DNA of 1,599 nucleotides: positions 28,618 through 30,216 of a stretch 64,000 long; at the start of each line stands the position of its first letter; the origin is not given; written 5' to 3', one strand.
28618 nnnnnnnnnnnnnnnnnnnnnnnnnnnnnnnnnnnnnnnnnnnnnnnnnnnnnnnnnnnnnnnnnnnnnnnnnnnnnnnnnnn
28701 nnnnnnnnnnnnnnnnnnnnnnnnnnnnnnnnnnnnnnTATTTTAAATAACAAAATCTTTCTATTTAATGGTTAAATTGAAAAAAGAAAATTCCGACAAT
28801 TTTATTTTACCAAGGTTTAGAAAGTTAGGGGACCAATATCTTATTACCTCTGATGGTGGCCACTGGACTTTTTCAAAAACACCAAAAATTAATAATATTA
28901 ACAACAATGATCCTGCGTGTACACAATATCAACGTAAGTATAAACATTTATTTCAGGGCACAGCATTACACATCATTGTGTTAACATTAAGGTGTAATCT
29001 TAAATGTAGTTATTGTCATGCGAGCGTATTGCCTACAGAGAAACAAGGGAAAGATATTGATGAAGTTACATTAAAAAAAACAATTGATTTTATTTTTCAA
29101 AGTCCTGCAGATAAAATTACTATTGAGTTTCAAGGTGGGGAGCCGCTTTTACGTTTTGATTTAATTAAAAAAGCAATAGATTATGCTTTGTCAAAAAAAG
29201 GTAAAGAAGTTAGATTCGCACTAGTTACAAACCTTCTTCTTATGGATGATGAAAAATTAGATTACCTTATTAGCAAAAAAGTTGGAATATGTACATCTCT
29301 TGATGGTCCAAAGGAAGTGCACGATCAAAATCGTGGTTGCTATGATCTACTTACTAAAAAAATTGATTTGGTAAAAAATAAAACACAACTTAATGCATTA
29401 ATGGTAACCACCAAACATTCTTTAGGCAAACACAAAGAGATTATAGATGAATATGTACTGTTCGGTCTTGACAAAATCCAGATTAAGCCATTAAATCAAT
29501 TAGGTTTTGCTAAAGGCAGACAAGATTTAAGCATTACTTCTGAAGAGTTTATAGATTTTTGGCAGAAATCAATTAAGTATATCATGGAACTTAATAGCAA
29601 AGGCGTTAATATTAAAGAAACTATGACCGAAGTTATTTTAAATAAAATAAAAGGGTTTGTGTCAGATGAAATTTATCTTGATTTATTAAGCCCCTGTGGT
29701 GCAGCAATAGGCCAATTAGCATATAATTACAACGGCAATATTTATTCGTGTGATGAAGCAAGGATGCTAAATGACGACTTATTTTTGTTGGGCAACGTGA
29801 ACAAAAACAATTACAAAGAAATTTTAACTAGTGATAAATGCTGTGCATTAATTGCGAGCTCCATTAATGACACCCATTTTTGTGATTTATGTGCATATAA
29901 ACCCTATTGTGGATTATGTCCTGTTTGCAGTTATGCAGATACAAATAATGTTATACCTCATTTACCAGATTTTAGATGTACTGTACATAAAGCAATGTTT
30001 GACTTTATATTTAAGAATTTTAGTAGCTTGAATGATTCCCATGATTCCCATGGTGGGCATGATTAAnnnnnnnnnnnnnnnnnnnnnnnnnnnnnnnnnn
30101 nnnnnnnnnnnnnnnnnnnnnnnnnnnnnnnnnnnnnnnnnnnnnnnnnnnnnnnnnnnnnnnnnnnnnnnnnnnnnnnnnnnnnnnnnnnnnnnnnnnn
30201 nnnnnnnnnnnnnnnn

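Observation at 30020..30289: Candidate precursor peptide with pilin-like leader and His-rich tail, overlapping antisense with the His-rich tail of the convergent radical SAM through CATG palindromes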

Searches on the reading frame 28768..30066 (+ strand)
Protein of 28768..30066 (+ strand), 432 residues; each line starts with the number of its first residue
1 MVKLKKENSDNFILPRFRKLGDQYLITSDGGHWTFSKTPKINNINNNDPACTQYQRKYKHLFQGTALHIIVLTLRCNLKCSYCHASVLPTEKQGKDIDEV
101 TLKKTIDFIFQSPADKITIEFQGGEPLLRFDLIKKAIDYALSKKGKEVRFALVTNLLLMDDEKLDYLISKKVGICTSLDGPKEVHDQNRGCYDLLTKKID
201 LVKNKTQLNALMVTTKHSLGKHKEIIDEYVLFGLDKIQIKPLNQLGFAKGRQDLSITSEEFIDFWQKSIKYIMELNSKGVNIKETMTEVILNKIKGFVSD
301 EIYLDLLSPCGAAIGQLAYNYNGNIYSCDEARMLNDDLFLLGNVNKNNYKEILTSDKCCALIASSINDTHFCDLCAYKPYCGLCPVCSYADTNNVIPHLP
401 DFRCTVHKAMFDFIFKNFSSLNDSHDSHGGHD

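Call 3: search_protein_families(library=pfam, proteins=[window:28768-30066:+], max_evalue=0.01)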
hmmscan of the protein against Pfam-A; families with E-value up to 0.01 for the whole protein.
window:28768-30066:+ (432 aa): 3 families
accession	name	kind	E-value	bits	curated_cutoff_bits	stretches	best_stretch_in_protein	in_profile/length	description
PF04055.27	Radical_SAM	-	2.7e-13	50.9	29.5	1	70-201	1-135/166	Radical SAM superfamily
PF13353.11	Fer4_12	-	4.5e-07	30.7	22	1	64-145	3-82/137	4Fe-4S single cluster domain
PF13186.11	SPASM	-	7.1e-05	23.4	21.5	1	310-375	1-66/67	Iron-sulfur cluster-binding domain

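Call 4: search_protein_families(library=ncbifam, proteins=[window:28768-30066:+], max_evalue=0.01)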
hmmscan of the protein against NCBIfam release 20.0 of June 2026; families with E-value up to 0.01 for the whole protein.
window:28768-30066:+ (432 aa): 75 families (the best 25 are shown)
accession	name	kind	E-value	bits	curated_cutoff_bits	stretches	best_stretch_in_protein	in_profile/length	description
TIGR03978.1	rSAM_paired_1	equivalog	4.2e-117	391.8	370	1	51-422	68-455/466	His-Xaa-Ser system radical SAM maturase HxsB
NF047865.1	rSAM_PapB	equivalog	3e-38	131.9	340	1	70-386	7-318/330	PapB family radical SAM/SPASM ranthipeptide maturase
TIGR04068.1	rSAM_ocin_clost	equivalog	2.3e-32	112.5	500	1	69-421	87-456/462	Cys-rich peptide radical SAM maturase CcpM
TIGR03942.1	sulfatase_rSAM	equivalog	2.9e-32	112.2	349.45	1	73-420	8-359/363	anaerobic sulfatase maturase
TIGR03906.1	quino_hemo_SAM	equivalog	2.9e-32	111.9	453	1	46-420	74-449/467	quinohemoprotein amine dehydrogenase maturation protein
TIGR04064.1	rSAM_nif11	equivalog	5.2e-31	107.9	518.7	1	69-382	81-397/459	nif11-like peptide radical SAM maturase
NF040492.1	not_ScfB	exception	4.2e-30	105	855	1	73-394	102-425/450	ScfB-related radical SAM/SPASM orphan maturase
TIGR03974.1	rSAM_six_Cys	equivalog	4.5e-29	101.6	425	1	66-408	100-439/451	thioether cross-link-forming SCIFF peptide maturase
NF041298.1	rSAM_mat_DynA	equivalog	1.3e-28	100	450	1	69-417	4-352/356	dynobactin maturation radical SAM/SPASM protein DynA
TIGR04163.1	rSAM_cobopep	equivalog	3e-28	98.8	375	1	70-390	68-393/428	peptide-modifying radical SAM enzyme CbpB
TIGR04083.1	rSAM_pep_methan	hypoth_equivalog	4.3e-28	98.2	300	1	69-418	3-343/376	TIGR04083 family peptide-modifying radical SAM enzyme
NF035951.1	rSAM_RumMC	equivalog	1e-26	93.7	720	1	69-189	115-240/510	RumMC family radical SAM sactipeptide maturase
TIGR04133.1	rSAM_w_lipo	hypoth_equivalog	5.6e-21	74.8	425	1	72-381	30-327/350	TIGR04133 family radical SAM/SPASM protein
NF038170.1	lachnocin_rSAM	equivalog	2.3e-19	69.6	550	1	70-384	80-394/440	lachnocin radical SAM maturase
NF010321.0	PRK13758.1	equivalog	1.8e-18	66.8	441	1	73-417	12-361/370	anaerobic sulfatase-maturase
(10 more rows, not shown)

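Call 20: find_related_loci(query=window:28768-30066:+, collection=genome_contigs, flank=6000)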
Query window:28768-30066:+ (432 aa) in genome_contigs; peptide patterns used: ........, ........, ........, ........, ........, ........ (x = any residue, [..] = any of these).
346 stretches matched a pattern; 38 encode a relative of the query (tblastn E <= 1e-3); 38 distinct loci.
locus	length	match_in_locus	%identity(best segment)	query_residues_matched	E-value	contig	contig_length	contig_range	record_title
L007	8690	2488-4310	37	16-418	1e-97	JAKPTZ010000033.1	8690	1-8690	MAG: Deltaproteobacteria bacterium isolate USPA_maxbin.063 k141_1309133, whole genome shotgun sequence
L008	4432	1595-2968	37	2-415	4e-97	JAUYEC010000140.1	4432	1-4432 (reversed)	MAG: Candidatus Omnitrophota bacterium isolate C20_metabat.bin.9 C20_k141_795343, whole genome shotgun sequence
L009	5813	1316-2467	42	46-416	8e-95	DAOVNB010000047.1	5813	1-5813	MAG TPA_asm: archaeon isolate CSMAG_1486 CSMAG_1486_k141_70096_length_5813_cov_27.0000, whole genome shotgun sequence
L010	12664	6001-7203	41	33-420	4e-93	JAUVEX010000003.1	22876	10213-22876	MAG: archaeon isolate CSMAG_334 CSMAG_334_k141_1704299_length_22876_cov_10.9903, whole genome shotgun sequence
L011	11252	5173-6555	35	5-418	3e-88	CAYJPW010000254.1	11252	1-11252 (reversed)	MAG TPA_asm: uncultured Polyangiaceae bacterium isolate ERP124720_co1_193 genome assembly, contig: NODE_6810_length_1125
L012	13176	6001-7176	38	55-423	4e-86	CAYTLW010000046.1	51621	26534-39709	MAG TPA_asm: uncultured Enterobacteriaceae bacterium isolate binchicken_co141_175 genome assembly, contig: NODE_2755_len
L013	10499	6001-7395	34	1-418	7e-86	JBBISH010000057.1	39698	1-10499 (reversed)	MAG: Myxococcales bacterium isolate STS170223_bin_369 NODE_605_length_39698_cov_1.88332, whole genome shotgun sequence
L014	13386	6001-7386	35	4-418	3e-85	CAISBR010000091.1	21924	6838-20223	MAG: uncultured Myxococcales bacterium isolate Ki3-D4_bin-362 genome assembly, contig: bin-362:091/244, whole genome sho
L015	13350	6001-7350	35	16-420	1e-84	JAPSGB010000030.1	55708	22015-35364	MAG: Polyangiaceae bacterium isolate CK_flocs7 NODE_807_length_55708_cov_38.462374, whole genome shotgun sequence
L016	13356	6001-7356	35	18-423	5e-85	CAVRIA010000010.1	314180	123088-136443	MAG: uncultured bacterium isolate MFD05684.bin.1.163 genome assembly, contig: contig_41735, whole genome shotgun sequenc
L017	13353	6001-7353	36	16-420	2e-84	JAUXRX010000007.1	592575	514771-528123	MAG: Archangium sp. isolate C12_metabat.bin.17_sub C12_k141_645388, whole genome shotgun sequence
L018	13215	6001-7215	38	43-420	1e-84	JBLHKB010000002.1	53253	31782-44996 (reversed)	MAG: Polyangiales bacterium isolate 3300054698_34 Ga0535670_0000520, whole genome shotgun sequence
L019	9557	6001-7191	38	50-420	3e-84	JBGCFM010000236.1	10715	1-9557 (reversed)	MAG: Polyangiales bacterium isolate SGMAG-21 contig236, whole genome shotgun sequence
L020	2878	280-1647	34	16-425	2e-84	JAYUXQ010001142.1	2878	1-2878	MAG: Nannocystis sp. isolate GL133_UP_concoct_53 GL133_UP_concoct_53_1141, whole genome shotgun sequence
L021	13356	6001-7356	35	18-423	9e-84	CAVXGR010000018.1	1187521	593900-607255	MAG: uncultured delta proteobacterium isolate MFD02416.bin.1.411 genome assembly, contig: contig_62993, whole genome sho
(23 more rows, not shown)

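Call 52: list_cluster_members(proteins=[P0001, P0154, window:28768-30066:+, P0002])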
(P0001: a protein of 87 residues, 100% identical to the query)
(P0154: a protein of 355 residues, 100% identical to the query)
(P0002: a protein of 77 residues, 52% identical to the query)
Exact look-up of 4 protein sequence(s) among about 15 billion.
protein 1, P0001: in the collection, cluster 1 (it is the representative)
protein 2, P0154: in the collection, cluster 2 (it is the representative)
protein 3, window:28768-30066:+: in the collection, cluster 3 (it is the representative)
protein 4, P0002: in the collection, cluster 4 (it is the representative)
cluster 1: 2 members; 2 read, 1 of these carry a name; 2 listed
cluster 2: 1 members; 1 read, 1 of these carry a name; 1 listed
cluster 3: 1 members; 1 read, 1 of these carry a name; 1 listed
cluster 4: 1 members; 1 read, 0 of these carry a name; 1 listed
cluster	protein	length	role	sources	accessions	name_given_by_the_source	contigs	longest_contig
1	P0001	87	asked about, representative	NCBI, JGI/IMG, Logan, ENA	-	-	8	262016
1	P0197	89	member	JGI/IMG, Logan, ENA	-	hypothetical protein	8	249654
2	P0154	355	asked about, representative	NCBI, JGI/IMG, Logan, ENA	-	archaeal preflagellin peptidase FlaK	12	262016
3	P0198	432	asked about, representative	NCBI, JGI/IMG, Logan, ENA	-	uncharacterized protein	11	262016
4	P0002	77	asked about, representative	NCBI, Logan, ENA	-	-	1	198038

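Call 64: search_protein_families(library=padloc, proteins=[window:28768-30066:+], max_evalue=0.001)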
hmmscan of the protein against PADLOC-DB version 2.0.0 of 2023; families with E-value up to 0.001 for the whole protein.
window:28768-30066:+ (432 aa): 2 families
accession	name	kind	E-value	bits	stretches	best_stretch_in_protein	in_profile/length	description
PDLC02903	pVip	-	4.5e-14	50.5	1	72-273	6-194/257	Viperins not associated with kinases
PDLC02904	pVip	-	5.2e-11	40.6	1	72-270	9-199/262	Viperins associated with kinases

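Call 75: find_homologous_proteins(query=window:28768-30066:+, max_evalue=1e-60)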
Query window:28768-30066:+ (432 aa): 3120 proteins with E <= 1e-60 among 8000 candidates; the best 120 are listed.
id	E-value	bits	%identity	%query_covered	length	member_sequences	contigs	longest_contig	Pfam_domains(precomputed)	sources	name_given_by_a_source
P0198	1.8e-295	997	100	100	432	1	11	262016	PF04055.28,PF13353.12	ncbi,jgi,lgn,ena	jgi:uncharacterized protein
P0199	6.9e-157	541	58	96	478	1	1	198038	PF04055.28,PF13353.12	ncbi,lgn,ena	-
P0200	7.9e-145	501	55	93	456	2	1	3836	PF04055.28,PF13353.12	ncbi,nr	ncbi:MAG: His-Xaa-Ser system radical SAM maturase HxsB [Nanoarchaeota archaeon]|nr:His-Xaa-Ser syste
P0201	4.1e-129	449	49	97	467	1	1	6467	PF04055.28,PF13353.12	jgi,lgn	jgi:His-Xaa-Ser system radical SAM maturase HxsB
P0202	8.9e-127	442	49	94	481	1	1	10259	PF04055.28,PF13353.12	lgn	-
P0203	1.7e-125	437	48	96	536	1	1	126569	PF04055.28,PF13353.12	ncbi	-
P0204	2.5e-125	437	49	96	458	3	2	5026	PF04055.28,PF13353.12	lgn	-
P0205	4.4e-125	436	49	93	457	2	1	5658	PF04055.28,PF13353.12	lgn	-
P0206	2.5e-124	434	48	94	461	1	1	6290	PF04055.28,PF13353.12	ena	-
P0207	6.4e-124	432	48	94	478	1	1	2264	PF04055.28,PF13353.12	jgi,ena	-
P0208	1.9e-123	431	48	93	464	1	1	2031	PF04055.28,PF13353.12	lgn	-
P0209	2.5e-123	430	53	87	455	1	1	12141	PF04055.28,PF13353.12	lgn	-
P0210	2.6e-123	430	49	93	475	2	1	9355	PF04055.28,PF13353.12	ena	-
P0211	9.2e-123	428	49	95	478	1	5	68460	PF04055.28,PF13353.12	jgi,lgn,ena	jgi:His-Xaa-Ser system radical SAM maturase HxsB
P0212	2.2e-122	427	48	94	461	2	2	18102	PF04055.28,PF13353.12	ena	-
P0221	3.9e-120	420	50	93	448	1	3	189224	PF04055.28,PF13353.12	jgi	-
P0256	2.1e-117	411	47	94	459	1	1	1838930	PF04055.28,PF13353.12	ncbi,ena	-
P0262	3.4e-117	410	44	97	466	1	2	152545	PF04055.28,PF13353.12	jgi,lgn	jgi:His-Xaa-Ser system radical SAM maturase HxsB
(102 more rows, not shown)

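Call 79: find_encoding_contigs(protein=P0221, flank=5000, max_places=1)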
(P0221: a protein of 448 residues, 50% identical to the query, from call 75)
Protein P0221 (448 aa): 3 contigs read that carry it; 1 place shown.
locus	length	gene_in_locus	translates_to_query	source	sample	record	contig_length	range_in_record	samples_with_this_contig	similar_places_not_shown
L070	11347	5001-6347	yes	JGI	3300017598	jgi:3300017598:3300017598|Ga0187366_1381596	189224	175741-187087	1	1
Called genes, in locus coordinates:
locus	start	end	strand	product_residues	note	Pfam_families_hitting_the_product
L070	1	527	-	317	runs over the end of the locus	PF04055:Radical_SAM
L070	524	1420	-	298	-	PF04055:Radical_SAM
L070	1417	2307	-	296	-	PF04055:Radical_SAM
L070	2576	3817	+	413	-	PF02661:Fic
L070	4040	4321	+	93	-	-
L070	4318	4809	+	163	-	PF27806:HxsD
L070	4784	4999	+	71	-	-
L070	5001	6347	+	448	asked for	PF13353:Fer4_12, PF04055:Radical_SAM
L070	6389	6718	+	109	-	-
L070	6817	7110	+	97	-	-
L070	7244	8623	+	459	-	PF04055:Radical_SAM, PF13353:Fer4_12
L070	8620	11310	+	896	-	PF04101:Glyco_tran_28_C, PF04055:Radical_SAM, PF00535:Glycos_transf_2, PF10111:Glyco_tranf_2_2, PF13641:Glyco_tranf_2_3, PF02709:Glyco_transf_7C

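Call 80: find_encoding_contigs(protein=P0262, flank=5000, max_places=1)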
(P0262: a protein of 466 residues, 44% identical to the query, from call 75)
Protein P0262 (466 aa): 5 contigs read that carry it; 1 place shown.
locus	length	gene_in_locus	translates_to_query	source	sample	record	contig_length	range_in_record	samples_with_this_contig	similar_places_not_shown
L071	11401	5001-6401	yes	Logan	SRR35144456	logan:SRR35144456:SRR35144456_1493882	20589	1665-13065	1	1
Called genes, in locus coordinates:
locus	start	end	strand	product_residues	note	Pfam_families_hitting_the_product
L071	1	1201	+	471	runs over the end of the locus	PF01139:RtcB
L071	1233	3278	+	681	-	PF13385:Laminin_G_3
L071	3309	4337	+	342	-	-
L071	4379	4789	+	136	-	PF27806:HxsD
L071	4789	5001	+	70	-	-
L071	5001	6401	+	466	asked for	PF04055:Radical_SAM, PF13353:Fer4_12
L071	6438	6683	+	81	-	-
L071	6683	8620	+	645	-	PF01436:NHL (faint), PF17170:DUF5128 (faint)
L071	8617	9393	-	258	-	-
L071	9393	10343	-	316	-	PF01136:Peptidase_U32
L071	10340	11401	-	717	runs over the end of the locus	PF04055:Radical_SAM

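Call 81: find_encoding_contigs(protein=P0256, flank=5000, max_places=1)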
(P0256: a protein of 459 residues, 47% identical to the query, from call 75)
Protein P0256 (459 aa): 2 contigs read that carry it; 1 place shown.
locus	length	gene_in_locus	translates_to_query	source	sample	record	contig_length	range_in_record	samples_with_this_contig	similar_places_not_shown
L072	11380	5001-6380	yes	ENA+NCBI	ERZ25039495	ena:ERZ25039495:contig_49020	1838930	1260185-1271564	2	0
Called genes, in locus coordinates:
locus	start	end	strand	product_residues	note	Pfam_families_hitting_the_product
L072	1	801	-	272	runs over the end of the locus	PF04055:Radical_SAM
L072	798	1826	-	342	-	PF04055:Radical_SAM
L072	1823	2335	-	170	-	-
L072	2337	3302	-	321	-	-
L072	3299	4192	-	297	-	PF04055:Radical_SAM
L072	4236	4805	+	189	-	PF27806:HxsD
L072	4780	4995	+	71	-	-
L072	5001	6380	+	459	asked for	PF04055:Radical_SAM, PF13353:Fer4_12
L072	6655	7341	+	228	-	-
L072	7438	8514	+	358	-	-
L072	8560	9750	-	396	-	PF13439:Glyco_transf_4, PF13477:Glyco_trans_4_2 (weak), PF13579:Glyco_trans_4_4 (weak), PF00534:Glycos_transf_1, PF13692:Glyco_trans_1_4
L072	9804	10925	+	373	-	PF04055:Radical_SAM, PF13186:SPASM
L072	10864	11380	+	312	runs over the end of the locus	PF04055:Radical_SAM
